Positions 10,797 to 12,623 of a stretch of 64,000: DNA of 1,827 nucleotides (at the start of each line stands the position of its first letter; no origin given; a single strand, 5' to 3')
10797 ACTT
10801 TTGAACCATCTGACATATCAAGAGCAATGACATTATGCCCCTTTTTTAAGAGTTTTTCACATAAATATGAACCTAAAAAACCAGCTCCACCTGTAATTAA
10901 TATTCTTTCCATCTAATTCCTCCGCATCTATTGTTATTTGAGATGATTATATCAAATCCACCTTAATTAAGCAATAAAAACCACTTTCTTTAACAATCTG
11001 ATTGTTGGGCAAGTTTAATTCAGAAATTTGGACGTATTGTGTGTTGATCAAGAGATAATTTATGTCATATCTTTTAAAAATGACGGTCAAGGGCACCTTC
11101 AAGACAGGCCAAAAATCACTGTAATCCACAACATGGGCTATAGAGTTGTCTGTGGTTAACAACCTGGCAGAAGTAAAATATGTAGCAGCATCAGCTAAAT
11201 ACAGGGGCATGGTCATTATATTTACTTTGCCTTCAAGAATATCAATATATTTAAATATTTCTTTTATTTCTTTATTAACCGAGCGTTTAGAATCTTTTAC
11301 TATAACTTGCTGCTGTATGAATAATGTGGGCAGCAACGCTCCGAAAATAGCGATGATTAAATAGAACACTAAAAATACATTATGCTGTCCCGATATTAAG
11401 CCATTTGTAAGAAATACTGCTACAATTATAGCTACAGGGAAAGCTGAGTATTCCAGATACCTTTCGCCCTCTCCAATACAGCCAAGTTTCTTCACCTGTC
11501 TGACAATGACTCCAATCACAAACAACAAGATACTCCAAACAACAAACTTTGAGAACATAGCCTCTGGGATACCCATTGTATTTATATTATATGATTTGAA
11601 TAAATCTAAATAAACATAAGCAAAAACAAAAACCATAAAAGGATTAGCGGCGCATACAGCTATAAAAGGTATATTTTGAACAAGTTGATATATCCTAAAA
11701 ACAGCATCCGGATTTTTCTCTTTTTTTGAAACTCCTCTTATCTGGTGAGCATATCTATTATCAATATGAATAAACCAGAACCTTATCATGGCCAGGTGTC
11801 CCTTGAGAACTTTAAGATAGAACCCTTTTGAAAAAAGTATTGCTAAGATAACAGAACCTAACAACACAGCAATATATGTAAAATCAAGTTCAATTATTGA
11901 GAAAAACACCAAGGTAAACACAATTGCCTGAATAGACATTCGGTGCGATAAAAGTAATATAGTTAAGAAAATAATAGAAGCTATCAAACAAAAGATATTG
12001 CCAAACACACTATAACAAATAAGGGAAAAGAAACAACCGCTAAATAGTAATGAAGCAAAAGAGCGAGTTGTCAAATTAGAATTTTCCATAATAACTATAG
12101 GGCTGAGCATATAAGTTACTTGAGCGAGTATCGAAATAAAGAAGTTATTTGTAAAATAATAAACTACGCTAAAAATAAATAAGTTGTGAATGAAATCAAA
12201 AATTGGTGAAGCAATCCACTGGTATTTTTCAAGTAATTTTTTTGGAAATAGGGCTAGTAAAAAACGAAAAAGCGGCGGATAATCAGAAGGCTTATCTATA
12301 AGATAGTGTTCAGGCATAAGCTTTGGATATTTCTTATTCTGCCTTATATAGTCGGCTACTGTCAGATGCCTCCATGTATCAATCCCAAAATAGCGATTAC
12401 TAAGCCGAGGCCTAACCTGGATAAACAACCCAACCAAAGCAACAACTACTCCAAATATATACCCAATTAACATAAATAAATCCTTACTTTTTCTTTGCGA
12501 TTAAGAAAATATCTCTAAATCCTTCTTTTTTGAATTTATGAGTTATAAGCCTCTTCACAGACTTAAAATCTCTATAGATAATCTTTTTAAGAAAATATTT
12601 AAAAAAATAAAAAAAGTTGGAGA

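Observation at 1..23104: An Arn-like lipid-linked aminopentose pathway that appears to feed four predicted GT-C transferases (two AftD-like giants and two ArnT-like proteins)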

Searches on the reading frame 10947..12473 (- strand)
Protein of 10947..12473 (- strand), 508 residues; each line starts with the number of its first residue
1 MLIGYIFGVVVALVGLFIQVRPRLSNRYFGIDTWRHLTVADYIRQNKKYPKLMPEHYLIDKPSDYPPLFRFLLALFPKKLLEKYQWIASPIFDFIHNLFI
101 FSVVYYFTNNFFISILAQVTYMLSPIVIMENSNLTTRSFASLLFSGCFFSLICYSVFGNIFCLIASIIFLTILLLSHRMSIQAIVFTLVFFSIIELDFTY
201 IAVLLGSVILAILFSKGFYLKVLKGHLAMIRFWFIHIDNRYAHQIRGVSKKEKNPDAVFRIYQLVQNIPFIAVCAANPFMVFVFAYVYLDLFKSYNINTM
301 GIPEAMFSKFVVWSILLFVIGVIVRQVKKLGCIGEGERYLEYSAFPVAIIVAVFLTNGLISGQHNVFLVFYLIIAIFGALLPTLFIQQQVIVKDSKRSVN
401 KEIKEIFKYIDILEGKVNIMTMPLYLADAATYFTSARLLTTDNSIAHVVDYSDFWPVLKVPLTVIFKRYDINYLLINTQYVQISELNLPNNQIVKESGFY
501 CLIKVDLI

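Call 4: search_protein_families(library=pfam, proteins=[window:10947-12473:-], max_evalue=0.01)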
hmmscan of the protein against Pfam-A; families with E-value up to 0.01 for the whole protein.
window:10947-12473:- (508 aa): 0 families

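Call 6: search_protein_families(library=ncbifam, proteins=[window:10947-12473:-], max_evalue=0.01)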
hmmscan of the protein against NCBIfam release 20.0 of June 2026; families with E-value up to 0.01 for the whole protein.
window:10947-12473:- (508 aa): 0 families

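Call 9: find_homologous_proteins(query=window:10947-12473:-)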
Query window:10947-12473:- (508 aa): 61 proteins with E <= 0.001 among 8000 candidates.
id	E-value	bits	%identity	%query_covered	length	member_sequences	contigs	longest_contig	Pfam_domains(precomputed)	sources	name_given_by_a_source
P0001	0.0e+0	1050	94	100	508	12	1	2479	-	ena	-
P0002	0.0e+0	1015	91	99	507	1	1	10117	-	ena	-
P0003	2.4e-259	879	78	99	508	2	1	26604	-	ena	-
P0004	6.2e-199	680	61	99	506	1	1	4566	-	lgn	-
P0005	4.1e-192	658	65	90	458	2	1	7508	-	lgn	-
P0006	1.0e-179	617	55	99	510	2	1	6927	-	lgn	-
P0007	1.1e-179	617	55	98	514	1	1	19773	-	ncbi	ncbi:MAG: hypothetical protein ABH836_07070 [Candidatus Omnitrophota bacterium]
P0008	1.1e-175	603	55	100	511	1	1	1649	-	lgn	-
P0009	2.2e-153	530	49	98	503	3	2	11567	-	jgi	-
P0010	4.0e-152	526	48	98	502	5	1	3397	-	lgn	-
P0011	1.4e-151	524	49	98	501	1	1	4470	-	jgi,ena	-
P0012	3.0e-150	520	48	98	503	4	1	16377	-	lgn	-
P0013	4.3e-148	512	46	98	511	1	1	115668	-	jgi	jgi:hypothetical protein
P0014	5.6e-147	509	47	98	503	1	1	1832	-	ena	-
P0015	2.3e-146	507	47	98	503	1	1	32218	-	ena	-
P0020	2.5e-140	487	44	99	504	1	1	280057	-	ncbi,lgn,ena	-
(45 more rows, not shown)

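Call 24: predict_structure(alignment_id=A1)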
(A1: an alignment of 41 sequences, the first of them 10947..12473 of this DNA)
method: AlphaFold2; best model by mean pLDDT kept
length: 508 residues; sequences in the alignment: 41
mean_pLDDT: 92.9   pTM: 0.91
mean pLDDT of the five models: 92.9, 92.7, 92.6, 91.3, 90.9
residues with pLDDT >= 90: 418; 70-90: 80; 50-70: 9; < 50: 1
segments of 3 or more residues with pLDDT < 50: none
pLDDT, mean of each block of 10 residues (from residue 1): 94 97 90 89 94 92 92 94 92 98 98 98 96 89 98 98 98 95 96 97 98 96 95 92 80 68 80 95 94 83 96 97 93 92 98 95 92 97 94 88 96 95 94 96 93 93 94 95 87 93 82
secondary structure, 60 per line:
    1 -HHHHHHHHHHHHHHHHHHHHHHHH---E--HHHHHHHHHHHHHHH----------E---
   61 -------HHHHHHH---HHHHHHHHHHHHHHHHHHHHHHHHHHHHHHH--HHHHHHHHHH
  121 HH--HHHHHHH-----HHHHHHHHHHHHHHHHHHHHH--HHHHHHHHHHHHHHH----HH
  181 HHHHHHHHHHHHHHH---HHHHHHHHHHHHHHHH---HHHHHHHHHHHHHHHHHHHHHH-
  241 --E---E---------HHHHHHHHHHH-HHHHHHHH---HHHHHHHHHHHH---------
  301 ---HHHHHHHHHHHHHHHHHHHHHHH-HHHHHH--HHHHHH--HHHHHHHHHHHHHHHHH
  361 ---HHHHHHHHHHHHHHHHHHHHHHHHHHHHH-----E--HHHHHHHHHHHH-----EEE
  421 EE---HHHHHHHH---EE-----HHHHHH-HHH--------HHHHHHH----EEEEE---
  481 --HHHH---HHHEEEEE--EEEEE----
elements in order: H2-25 H32-46 H68-74 H78-108 H111-122 H125-131 H137-157 H160-174 H179-195 H199-214 H218-239 H257-267 H269-276 H280-291 H304-326 H328-333 H336-341 H344-360 H364-392 H401-412 E418-422 H426-433 H444-449 H462-468 E473-477 H483-486 E493-497 E500-504

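Call 38: find_encoding_contigs(protein=P0020, flank=10000, max_places=1)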
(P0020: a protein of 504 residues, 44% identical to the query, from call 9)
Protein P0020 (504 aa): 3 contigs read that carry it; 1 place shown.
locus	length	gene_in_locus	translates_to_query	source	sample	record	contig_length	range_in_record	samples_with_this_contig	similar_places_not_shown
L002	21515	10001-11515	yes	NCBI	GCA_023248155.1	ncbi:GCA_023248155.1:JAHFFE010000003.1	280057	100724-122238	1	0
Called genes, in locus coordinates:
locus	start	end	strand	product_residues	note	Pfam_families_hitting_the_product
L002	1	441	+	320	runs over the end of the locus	PF04321:RmlD_sub_bind (weak), PF01073:3Beta_HSD, PF01370:Epimerase, PF02719:Polysacc_synt_2 (faint), PF07993:NAD_binding_4 (faint), PF16363:GDP_Man_Dehyd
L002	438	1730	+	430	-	-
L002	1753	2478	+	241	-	PF00535:Glycos_transf_2, PF10111:Glyco_tranf_2_2 (weak)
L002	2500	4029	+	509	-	PF02310:B12-binding, PF04055:Radical_SAM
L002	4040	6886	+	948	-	PF13439:Glyco_transf_4 (weak), PF00534:Glycos_transf_1, PF20706:GT4-conflict, PF13692:Glyco_trans_1_4, PF00535:Glycos_transf_2, PF13641:Glyco_tranf_2_3, PF00535:Glycos_transf_2, PF13632:Glyco_trans_2_3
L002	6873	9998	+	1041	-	-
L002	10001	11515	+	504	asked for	-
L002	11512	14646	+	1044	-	PF11847:GT-C_AftD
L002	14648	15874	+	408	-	-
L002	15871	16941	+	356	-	PF01757:Acyl_transf_3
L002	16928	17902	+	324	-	PF13489:Methyltransf_23, PF07021:MetW, PF08241:Methyltransf_11, PF08242:Methyltransf_12, PF13649:Methyltransf_25, PF13847:Methyltransf_31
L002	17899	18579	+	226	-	PF00535:Glycos_transf_2, PF10111:Glyco_tranf_2_2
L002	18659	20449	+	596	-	PF02543:Carbam_trans_N, PF22521:HypF_C_2 (weak), PF16861:Carbam_trans_C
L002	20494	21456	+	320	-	-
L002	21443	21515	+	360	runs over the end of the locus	PF00535:Glycos_transf_2, PF10111:Glyco_tranf_2_2, PF13641:Glyco_tranf_2_3, PF13632:Glyco_trans_2_3 (weak)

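Call 39: find_encoding_contigs(protein=P0013, flank=10000, max_places=1)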
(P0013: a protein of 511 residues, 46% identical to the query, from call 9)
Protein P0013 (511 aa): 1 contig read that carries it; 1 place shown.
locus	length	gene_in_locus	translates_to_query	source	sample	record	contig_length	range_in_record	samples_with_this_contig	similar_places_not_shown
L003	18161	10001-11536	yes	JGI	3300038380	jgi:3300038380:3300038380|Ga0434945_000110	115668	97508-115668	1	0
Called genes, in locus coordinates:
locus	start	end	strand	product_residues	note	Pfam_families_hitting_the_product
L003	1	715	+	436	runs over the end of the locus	PF03446:NAD_binding_2, PF03721:UDPG_MGDP_dh_N, PF00984:UDPG_MGDP_dh, PF03720:UDPG_MGDP_dh_C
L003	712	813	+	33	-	-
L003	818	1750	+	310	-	PF01073:3Beta_HSD, PF01370:Epimerase, PF04321:RmlD_sub_bind, PF07993:NAD_binding_4 (faint), PF16363:GDP_Man_Dehyd, PF02719:Polysacc_synt_2 (weak)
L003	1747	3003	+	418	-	-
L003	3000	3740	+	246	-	PF13641:Glyco_tranf_2_3 (weak), PF00535:Glycos_transf_2, PF10111:Glyco_tranf_2_2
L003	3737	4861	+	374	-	PF13439:Glyco_transf_4, PF02350:Epimerase_2 (faint), PF20706:GT4-conflict, PF00534:Glycos_transf_1, PF13692:Glyco_trans_1_4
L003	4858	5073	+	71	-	-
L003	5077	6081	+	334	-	PF00535:Glycos_transf_2, PF10111:Glyco_tranf_2_2, PF13641:Glyco_tranf_2_3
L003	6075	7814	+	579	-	PF00535:Glycos_transf_2, PF13506:Glyco_transf_21 (faint), PF00535:Glycos_transf_2, PF13641:Glyco_tranf_2_3, PF13632:Glyco_trans_2_3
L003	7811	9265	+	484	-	PF02310:B12-binding (weak), PF04055:Radical_SAM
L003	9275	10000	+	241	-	PF13489:Methyltransf_23, PF01209:Ubie_methyltran, PF08241:Methyltransf_11, PF08242:Methyltransf_12, PF13649:Methyltransf_25, PF13847:Methyltransf_31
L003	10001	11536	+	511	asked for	-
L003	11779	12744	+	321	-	PF01073:3Beta_HSD, PF01370:Epimerase, PF02719:Polysacc_synt_2, PF04321:RmlD_sub_bind, PF13460:NAD_binding_10, PF16363:GDP_Man_Dehyd, PF07993:NAD_binding_4, PF02719:Polysacc_synt_2, +1 more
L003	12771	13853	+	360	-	PF00583:Acetyltransf_1 (weak), PF13673:Acetyltransf_10 (faint), PF13508:Acetyltransf_7 (faint), PF00583:Acetyltransf_1 (weak)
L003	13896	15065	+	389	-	PF01041:DegT_DnrJ_EryC1, PF00155:Aminotran_1_2 (weak), PF00266:Aminotran_5 (weak), PF01053:Cys_Met_Meta_PP (weak), PF01212:Beta_elim_lyase (weak)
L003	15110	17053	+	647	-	PF02543:Carbam_trans_N, PF16861:Carbam_trans_C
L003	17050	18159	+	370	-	?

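Call 40: find_related_loci(query=A1, collection=genome_contigs, flank=10000)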
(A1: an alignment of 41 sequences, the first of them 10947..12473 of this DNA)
Query A1 (508 aa) in genome_contigs; peptide patterns used: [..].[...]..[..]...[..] (x = any residue, [..] = any of these).
54 stretches matched a pattern; 43 encode a relative of the query (tblastn E <= 1e-3); 43 distinct loci.
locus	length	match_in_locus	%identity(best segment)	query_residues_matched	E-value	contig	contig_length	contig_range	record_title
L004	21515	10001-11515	78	1-505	0e+0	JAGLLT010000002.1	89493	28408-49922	MAG: Candidatus Omnitrophota bacterium isolate RS_5_28 ROV157_5.bin.28.fa_2, whole genome shotgun sequence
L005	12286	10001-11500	55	8-506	0e+0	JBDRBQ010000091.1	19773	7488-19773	MAG: Candidatus Omnitrophota bacterium isolate MEGAHIT-group-1.137 k141_6789695, whole genome shotgun sequence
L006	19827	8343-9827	47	11-506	3e-152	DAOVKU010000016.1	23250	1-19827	MAG TPA_asm: Candidatus Omnitrophota bacterium isolate CSMAG_1427 CSMAG_1427_k141_4272996_length_23250_cov_10.9952, whol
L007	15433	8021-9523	44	5-506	2e-138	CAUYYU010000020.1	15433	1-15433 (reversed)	MAG: Chloroflexota bacterium isolate CB27_AW.76 genome assembly, contig: Ga0310120_10001930, whole genome shotgun sequen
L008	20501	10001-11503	44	5-506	6e-137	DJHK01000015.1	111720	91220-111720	MAG TPA_asm: Chloroflexi bacterium UBA6622 UBA6622_contig_13260, whole genome shotgun sequence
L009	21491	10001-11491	43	5-504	2e-134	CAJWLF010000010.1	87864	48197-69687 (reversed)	MAG TPA_asm: uncultured Chloroflexi bacterium isolate ERR599156_bin.184_MetaBAT_v2.12.1_MAG genome assembly, contig: NOD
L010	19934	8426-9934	42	2-505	2e-133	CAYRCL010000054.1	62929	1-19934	MAG TPA_asm: uncultured Chloroflexota bacterium isolate SRP092796_co4_648 genome assembly, contig: k141_3014736, whole g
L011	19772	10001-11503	43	5-506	9e-133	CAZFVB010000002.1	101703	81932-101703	MAG TPA_asm: uncultured Chloroflexota bacterium isolate SRP092796_co3_298 genome assembly, contig: NODE_136_length_10170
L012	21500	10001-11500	43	5-505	8e-132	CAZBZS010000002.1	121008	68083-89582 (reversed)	MAG TPA_asm: uncultured Chloroflexota bacterium isolate SRP092902_co1_109 genome assembly, contig: NODE_80_length_121008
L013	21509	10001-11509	45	8-506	1e-138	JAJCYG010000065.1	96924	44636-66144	MAG: Actinomycetes bacterium isolate OFTM219 OFTM219_64, whole genome shotgun sequence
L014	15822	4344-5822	40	9-505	4e-120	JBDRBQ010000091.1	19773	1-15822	MAG: Candidatus Omnitrophota bacterium isolate MEGAHIT-group-1.137 k141_6789695, whole genome shotgun sequence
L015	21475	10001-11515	41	4-502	3e-119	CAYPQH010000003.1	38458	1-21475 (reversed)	MAG TPA_asm: uncultured Nitrospinaceae bacterium isolate SRP128015_co3_424 genome assembly, contig: NODE_796_length_3845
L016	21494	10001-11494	41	7-505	4e-116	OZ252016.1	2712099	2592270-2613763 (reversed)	MAG: Chloroflexota bacterium isolate c55ced2e-1ba6-4635-9983-d2261847e0b0 genome assembly, chromosome: 1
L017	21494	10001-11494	39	7-505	5e-114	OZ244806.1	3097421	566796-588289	MAG: Chloroflexota bacterium isolate 600da572-970b-48f2-b46a-9436f58df6f3 genome assembly, chromosome: 1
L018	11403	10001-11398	39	5-475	1e-101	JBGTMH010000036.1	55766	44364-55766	MAG: Patescibacteria group bacterium isolate JTS-RE358 k141_4849745, whole genome shotgun sequence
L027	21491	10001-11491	34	6-506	3e-87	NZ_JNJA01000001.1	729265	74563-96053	Solidesulfovibrio alcoholivorans DSM 5433 Q368DRAFT_scaffold00001.1_C, whole genome shotgun sequence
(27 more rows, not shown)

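Call 49: search_solved_structures(query=A1, max_evalue=10, show_alignments=3)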
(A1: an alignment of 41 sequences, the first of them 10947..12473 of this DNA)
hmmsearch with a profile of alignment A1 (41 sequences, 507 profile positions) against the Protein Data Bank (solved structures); distinct sequences matched with E-value up to 10: 1.
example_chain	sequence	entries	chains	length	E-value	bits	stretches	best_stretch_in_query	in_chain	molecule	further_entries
7tgh_B9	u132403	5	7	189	0.041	15.7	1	196-268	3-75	NDUB9 | NADH dehydrogenase [ubiquinone] 1 alpha subcomplex subunit 10, mitochondrial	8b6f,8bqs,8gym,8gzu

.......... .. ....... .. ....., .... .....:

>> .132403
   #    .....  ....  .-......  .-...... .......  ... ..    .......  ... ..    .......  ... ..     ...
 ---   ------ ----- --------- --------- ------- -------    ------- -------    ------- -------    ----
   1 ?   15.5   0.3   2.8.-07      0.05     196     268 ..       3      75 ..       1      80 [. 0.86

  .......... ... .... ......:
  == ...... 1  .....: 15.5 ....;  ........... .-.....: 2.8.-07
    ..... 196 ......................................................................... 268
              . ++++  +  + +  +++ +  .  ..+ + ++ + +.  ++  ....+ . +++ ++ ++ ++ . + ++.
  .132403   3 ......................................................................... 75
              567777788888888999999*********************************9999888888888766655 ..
